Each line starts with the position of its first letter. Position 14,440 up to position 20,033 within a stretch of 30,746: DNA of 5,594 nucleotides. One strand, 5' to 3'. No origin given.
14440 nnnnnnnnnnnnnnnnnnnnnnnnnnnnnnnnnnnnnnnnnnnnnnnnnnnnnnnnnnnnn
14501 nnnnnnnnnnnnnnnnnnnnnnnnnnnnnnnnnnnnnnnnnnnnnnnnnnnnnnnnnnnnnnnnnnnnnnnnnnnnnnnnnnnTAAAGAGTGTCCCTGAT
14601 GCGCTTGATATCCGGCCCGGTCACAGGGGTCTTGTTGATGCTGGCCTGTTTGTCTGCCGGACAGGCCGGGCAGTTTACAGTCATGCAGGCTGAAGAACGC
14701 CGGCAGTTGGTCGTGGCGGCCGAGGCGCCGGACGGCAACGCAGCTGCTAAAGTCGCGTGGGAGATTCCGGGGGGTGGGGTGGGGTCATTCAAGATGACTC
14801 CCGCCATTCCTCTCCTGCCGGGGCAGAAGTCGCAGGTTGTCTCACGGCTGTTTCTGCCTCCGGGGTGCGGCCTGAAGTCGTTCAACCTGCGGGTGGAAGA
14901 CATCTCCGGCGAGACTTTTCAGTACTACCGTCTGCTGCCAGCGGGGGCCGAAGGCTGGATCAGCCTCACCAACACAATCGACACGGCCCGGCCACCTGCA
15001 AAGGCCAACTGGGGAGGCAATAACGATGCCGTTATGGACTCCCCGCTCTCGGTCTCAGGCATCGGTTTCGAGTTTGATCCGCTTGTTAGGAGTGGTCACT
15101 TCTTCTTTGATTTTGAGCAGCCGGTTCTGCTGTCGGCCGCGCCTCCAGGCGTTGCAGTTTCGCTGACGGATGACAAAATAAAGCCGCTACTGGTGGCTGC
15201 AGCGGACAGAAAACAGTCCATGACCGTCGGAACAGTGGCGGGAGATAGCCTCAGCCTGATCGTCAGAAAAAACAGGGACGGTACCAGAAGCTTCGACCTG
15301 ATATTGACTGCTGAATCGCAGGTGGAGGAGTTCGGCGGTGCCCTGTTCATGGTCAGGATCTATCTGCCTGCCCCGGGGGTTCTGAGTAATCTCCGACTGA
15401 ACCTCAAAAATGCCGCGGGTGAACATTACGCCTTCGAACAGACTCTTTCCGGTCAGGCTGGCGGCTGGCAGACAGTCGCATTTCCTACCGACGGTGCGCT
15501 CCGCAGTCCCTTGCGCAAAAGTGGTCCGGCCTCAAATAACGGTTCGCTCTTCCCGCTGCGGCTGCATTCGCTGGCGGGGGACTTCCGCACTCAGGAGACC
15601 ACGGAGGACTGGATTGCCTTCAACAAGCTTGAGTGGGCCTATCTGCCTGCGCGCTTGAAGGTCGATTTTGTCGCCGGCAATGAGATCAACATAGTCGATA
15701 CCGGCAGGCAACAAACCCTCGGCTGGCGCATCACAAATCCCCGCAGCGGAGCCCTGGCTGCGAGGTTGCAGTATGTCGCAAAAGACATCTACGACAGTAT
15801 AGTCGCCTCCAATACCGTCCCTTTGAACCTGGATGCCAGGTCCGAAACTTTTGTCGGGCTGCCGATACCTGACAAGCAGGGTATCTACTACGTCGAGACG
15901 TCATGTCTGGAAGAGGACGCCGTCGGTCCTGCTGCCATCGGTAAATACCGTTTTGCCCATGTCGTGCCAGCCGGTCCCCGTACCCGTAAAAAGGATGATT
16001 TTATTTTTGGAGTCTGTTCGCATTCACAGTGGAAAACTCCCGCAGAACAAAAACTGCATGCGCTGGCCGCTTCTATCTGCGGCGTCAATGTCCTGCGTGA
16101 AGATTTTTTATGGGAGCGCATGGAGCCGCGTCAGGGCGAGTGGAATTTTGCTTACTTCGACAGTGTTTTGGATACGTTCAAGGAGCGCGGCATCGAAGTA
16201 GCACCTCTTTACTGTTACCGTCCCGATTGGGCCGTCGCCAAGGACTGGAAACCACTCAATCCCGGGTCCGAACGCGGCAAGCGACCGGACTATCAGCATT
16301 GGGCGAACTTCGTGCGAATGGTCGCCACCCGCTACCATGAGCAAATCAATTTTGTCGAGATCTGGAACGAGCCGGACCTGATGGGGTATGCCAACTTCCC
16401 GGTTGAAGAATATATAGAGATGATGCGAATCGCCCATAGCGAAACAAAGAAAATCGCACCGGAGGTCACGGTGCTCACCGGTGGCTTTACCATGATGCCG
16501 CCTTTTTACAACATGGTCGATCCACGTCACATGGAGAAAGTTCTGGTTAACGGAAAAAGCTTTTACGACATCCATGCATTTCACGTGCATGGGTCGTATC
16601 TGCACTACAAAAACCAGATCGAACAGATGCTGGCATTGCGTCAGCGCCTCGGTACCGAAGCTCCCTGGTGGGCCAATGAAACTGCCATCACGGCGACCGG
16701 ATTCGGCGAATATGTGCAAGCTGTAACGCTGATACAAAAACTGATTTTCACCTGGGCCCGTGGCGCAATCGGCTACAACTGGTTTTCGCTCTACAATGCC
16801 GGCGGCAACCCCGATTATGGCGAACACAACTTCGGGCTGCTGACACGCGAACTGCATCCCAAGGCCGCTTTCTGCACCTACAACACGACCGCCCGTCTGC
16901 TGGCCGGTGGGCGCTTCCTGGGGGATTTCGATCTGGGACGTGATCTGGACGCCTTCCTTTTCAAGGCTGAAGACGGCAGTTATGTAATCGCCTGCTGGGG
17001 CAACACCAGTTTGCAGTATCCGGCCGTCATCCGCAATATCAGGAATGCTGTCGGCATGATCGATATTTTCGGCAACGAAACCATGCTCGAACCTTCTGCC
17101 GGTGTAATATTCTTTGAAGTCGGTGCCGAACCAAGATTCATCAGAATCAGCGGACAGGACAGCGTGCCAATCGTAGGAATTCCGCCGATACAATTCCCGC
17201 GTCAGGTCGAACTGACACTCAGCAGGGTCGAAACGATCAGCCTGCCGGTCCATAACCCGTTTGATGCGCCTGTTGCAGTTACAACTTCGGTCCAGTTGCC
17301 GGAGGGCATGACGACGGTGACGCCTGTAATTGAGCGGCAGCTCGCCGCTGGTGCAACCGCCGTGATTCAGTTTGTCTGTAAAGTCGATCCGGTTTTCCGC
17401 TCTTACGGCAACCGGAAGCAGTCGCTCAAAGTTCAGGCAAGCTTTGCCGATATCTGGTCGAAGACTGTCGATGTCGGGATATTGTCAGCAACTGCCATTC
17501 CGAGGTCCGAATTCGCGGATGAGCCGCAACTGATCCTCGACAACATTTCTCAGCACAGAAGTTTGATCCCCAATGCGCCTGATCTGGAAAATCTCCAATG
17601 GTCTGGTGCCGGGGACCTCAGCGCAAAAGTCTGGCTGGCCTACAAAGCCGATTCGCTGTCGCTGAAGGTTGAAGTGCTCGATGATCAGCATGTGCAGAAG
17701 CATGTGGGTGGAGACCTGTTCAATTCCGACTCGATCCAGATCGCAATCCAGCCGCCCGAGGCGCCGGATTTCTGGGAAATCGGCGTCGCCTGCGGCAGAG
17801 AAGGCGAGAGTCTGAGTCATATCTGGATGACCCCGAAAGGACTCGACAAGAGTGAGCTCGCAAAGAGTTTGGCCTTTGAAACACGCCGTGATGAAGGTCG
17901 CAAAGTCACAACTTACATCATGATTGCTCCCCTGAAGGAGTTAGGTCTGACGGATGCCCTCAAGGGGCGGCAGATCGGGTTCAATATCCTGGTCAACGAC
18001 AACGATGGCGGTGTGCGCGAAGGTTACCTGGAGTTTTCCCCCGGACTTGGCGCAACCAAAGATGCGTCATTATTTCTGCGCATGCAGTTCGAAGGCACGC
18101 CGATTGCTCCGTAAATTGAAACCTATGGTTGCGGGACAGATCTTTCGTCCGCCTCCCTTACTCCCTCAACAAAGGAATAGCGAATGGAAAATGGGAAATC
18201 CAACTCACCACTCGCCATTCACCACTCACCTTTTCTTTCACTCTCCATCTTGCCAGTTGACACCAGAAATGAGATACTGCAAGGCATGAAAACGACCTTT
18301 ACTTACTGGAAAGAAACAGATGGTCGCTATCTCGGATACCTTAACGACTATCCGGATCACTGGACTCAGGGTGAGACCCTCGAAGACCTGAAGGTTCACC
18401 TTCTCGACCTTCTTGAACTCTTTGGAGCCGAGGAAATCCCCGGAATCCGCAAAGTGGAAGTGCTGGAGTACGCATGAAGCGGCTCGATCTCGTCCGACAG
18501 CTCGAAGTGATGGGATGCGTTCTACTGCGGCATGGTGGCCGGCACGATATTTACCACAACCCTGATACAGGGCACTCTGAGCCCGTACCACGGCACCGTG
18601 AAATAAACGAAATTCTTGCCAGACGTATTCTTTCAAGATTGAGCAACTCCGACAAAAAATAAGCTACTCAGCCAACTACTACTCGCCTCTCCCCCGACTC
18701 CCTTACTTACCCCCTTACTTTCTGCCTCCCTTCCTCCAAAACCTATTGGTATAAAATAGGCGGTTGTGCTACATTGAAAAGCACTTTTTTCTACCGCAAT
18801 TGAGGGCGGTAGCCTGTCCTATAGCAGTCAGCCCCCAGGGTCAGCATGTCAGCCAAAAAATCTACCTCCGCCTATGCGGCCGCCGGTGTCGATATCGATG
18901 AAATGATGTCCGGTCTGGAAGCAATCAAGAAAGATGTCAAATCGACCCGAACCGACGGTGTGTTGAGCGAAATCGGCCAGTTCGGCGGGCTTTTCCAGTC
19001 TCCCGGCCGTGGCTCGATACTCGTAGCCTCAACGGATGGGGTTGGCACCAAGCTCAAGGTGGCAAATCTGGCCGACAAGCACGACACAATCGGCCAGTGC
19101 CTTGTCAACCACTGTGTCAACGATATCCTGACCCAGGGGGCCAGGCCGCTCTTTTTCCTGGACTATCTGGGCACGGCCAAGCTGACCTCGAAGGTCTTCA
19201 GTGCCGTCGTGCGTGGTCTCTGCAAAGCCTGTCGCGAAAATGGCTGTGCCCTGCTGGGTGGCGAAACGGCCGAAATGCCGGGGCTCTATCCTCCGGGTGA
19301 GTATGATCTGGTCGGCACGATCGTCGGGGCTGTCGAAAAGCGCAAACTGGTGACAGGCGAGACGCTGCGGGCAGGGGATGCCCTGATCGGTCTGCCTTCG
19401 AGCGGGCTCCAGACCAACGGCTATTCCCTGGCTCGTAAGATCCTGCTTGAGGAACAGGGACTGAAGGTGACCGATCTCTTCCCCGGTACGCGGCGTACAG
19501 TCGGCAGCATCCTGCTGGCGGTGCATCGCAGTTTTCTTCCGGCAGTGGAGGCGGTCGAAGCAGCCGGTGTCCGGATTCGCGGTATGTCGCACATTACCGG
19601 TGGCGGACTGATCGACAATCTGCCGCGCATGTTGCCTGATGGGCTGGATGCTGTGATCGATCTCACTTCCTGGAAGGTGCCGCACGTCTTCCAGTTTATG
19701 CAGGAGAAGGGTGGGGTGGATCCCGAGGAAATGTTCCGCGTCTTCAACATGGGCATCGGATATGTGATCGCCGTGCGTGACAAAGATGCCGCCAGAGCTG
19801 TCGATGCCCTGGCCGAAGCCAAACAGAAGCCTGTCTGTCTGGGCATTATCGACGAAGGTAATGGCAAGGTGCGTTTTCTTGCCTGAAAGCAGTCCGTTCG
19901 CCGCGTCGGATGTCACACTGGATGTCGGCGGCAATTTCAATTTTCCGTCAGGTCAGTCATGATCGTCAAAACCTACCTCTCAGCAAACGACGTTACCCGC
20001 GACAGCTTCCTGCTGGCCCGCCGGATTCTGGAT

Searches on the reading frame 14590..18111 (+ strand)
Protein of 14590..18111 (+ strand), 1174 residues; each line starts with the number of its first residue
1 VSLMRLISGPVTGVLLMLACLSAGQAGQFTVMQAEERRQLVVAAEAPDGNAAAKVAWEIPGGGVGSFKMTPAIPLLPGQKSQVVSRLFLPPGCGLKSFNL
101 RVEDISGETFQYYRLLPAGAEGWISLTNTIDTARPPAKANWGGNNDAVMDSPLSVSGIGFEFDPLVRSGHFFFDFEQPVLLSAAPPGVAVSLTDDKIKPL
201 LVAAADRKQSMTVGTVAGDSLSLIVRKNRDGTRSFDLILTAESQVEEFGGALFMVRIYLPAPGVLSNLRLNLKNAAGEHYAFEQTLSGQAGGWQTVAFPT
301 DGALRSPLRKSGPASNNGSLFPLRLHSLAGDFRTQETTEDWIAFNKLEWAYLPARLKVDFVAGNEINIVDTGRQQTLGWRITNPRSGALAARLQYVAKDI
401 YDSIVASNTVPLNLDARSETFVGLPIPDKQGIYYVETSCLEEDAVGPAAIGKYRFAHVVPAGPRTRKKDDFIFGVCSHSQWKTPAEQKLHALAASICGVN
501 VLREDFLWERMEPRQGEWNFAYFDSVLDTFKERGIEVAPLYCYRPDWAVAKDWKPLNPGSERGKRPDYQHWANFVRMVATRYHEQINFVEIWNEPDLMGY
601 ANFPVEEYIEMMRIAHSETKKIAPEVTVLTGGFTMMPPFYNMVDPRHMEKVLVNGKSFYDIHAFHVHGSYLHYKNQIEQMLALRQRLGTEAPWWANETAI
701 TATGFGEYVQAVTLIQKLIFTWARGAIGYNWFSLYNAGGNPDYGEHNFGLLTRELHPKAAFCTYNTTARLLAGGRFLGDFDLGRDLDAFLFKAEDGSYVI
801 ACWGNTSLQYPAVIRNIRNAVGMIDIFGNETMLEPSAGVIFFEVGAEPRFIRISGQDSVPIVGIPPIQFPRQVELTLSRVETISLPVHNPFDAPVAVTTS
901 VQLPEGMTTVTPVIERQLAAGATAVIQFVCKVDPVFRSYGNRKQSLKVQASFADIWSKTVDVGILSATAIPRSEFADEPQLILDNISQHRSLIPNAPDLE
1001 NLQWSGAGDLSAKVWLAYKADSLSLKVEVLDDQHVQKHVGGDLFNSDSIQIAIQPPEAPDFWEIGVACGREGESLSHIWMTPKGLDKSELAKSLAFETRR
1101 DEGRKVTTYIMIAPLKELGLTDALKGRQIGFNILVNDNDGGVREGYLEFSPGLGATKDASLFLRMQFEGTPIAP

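Call 3: search_protein_families(library=pfam, proteins=[window:14590-18111:+], max_evalue=0.1)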
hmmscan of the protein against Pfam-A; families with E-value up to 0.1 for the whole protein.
window:14590-18111:+ (1174 aa): 5 families
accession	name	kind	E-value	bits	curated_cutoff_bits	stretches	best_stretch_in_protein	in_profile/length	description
PF02449.21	Glyco_hydro_42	-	1.9e-06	28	21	1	497-538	22-64/376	Beta-galactosidase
PF06452.16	CBM9_1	-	2.4e-05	24.7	23.4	1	1004-1162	26-177/185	Carbohydrate family 9 binding domain-like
PF01229.23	Glyco_hydro_39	-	3.8e-05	23.1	26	1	511-629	66-194/472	Glycosyl hydrolases family 39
PF11790.14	Glyco_hydro_cc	-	0.019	15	21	1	571-702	51-175/237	Glycosyl hydrolase catalytic core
PF00331.26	Glyco_hydro_10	-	0.025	14.3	22.1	1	468-595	7-129/311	Glycosyl hydrolase family 10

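Call 4: search_protein_families(library=ncbifam, proteins=[window:14590-18111:+], max_evalue=0.1)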
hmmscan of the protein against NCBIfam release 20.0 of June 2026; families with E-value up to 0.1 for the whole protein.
window:14590-18111:+ (1174 aa): 0 families

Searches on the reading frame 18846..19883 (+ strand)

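Call 14: search_protein_families(library=pfam, proteins=[window:18846-19883:+], max_evalue=0.01)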
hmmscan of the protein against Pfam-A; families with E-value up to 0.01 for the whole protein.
window:18846-19883:+ (346 aa): 2 families
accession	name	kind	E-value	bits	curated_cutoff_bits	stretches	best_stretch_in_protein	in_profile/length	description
PF02769.27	AIRS_C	-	5.1e-25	88.9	23.1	1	175-339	1-149/156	AIR synthase related protein, C-terminal domain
PF00586.29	AIRS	-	2.3e-24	86.4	24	1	56-163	12-112/112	AIR synthase related protein, N-terminal domain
